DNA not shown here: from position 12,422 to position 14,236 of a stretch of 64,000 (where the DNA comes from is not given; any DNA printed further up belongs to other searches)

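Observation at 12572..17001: Two tandem PMT/ArnT-like GT-C enzymes plus a secreted glycoside hydrolase at the end of the GT operon: a possible protein-glycosylation or lipid-linked glycan transfer module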

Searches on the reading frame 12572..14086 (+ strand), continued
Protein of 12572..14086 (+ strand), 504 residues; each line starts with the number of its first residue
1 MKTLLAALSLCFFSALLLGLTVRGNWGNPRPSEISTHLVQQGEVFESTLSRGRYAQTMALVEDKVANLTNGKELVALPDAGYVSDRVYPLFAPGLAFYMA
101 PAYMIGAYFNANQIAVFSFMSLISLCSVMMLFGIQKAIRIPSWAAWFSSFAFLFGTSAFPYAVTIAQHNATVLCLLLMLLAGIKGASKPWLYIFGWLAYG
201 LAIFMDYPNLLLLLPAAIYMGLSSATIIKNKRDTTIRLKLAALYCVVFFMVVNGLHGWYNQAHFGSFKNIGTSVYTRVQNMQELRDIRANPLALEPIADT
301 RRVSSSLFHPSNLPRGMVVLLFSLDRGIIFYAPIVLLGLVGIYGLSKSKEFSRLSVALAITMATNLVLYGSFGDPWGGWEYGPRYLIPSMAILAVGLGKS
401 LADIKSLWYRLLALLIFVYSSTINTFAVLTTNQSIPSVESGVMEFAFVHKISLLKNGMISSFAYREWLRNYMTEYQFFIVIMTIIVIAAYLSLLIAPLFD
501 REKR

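Call 80: search_protein_representatives(alignment_id=A1)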
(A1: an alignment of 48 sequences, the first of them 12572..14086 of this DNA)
Query: 48 sequences, 512 profile positions. Proteins with E-value up to 0.001 (for the whole library): 13776; up to 1e-10: 5093; up to 1e-30: 424. The best 150 are listed.
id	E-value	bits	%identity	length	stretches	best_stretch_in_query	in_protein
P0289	6.8e-255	863.0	-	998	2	5-508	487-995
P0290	8.3e-209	710.9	-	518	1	4-507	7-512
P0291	1.5e-201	687.0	-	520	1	1-509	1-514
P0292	3.9e-191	652.6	-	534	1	1-501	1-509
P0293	1.1e-186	637.9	-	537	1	2-504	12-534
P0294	9.9e-184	628.2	-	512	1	1-508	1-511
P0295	3.0e-181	620.0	-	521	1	1-504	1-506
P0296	1.1e-180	618.2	-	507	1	1-509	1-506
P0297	2.9e-180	616.8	-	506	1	1-507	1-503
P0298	4.3e-180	616.2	-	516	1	1-509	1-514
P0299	1.5e-179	614.4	-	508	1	1-509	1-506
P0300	7.2e-179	612.2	-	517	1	1-509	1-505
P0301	2.1e-178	610.6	-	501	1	2-509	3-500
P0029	3.3e-177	606.7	-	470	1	44-509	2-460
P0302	2.6e-176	603.7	-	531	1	5-511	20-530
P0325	5.8e-158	543.2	-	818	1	5-503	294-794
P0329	9.9e-157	539.1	-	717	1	5-508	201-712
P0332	2.7e-154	531.1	-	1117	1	7-506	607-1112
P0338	4.7e-153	527.0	-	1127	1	11-503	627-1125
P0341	1.6e-151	521.9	-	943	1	2-506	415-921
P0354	1.8e-148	511.9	-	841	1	7-508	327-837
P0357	1.1e-147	509.3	-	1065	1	1-508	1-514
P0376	1.3e-139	482.7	-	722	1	6-493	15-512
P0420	6.8e-118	411.0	-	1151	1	3-507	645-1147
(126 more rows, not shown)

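Call 81: search_protein_families(library=pfam, proteins=[P0325, P0329, P0332, P0338, P0341, P0354, P0289, P0357, P0376, P0420], max_evalue=0.001)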
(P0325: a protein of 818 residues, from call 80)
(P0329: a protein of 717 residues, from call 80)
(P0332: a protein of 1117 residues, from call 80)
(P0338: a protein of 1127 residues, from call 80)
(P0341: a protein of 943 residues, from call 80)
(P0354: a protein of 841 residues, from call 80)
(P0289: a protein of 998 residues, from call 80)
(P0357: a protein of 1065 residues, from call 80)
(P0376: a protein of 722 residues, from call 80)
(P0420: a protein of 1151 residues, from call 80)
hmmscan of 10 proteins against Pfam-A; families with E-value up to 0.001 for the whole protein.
P0325 (818 aa): 2 families
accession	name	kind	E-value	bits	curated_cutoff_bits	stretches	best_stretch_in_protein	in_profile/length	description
PF00534.26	Glycos_transf_1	-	4.6e-21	75.6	26.4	1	73-228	16-170/172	Glycosyl transferases group 1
PF13692.12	Glyco_trans_1_4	-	4.8e-13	50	27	1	74-212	3-140/142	Glycosyl transferases group 1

P0329 (717 aa): 0 families

P0332 (1117 aa): 3 families
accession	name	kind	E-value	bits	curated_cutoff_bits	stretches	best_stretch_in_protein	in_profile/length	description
PF01522.26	Polysacc_deac_1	-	6.5e-24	84.7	23.1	1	396-527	4-123/124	Polysaccharide deacetylase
PF01636.29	APH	-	3.2e-09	37.4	23.2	1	52-274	21-234/239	Phosphotransferase enzyme family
PF01633.27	Choline_kinase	-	0.00022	21.1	29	1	201-279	156-236/300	Choline/ethanolamine kinase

P0338 (1127 aa): 2 families
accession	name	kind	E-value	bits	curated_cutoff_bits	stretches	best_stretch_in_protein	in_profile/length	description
PF02585.22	PIG-L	-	9.5e-11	42.7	28.2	1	18-180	2-127/129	GlcNAc-PI de-N-acetylase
PF01636.29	APH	-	9.5e-07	29.2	23.2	1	390-555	54-227/239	Phosphotransferase enzyme family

P0341 (943 aa): 3 families
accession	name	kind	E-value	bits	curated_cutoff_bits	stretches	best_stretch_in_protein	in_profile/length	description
PF00535.33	Glycos_transf_2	-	7.1e-16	59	23.3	1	90-256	1-165/168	Glycosyl transferase family 2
PF13641.12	Glyco_tranf_2_3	-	1.8e-08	35.1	27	1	87-307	1-226/230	Glycosyltransferase like family 2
PF13632.12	Glyco_trans_2_3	-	2.2e-08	34.6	27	1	171-352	1-169/198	Glycosyl transferase family group 2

P0354 (841 aa): 2 families
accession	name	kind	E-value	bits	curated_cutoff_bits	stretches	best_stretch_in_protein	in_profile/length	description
PF00535.33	Glycos_transf_2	-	4.7e-21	75.9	23.3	1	7-176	1-166/168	Glycosyl transferase family 2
PF13641.12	Glyco_tranf_2_3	-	5.1e-08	33.6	27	1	6-127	3-124/230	Glycosyltransferase like family 2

P0289 (998 aa): 0 families

P0357 (1065 aa): 0 families

P0376 (722 aa): 0 families

P0420 (1151 aa): 2 families
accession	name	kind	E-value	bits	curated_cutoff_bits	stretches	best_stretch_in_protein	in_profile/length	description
PF13480.13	Acetyltransf_6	-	7.4e-11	42.8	22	1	490-564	69-143/143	Acetyltransferase (GNAT) domain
PF02585.22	PIG-L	-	2.9e-10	41.2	28.2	1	19-191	2-128/129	GlcNAc-PI de-N-acetylase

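Call 84: list_cluster_members(proteins=[P0001, P0049, P0169])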
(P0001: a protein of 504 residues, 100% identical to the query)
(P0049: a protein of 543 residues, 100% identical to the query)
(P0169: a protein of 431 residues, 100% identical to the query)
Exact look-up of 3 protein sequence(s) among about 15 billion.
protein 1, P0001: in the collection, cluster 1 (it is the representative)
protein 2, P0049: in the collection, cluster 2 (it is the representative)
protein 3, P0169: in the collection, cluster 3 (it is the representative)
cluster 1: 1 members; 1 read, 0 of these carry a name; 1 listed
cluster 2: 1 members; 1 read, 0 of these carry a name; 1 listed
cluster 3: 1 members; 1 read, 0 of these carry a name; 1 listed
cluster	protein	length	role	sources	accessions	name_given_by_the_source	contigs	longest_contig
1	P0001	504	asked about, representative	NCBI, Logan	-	-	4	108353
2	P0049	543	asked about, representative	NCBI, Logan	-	-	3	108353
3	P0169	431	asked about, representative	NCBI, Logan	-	-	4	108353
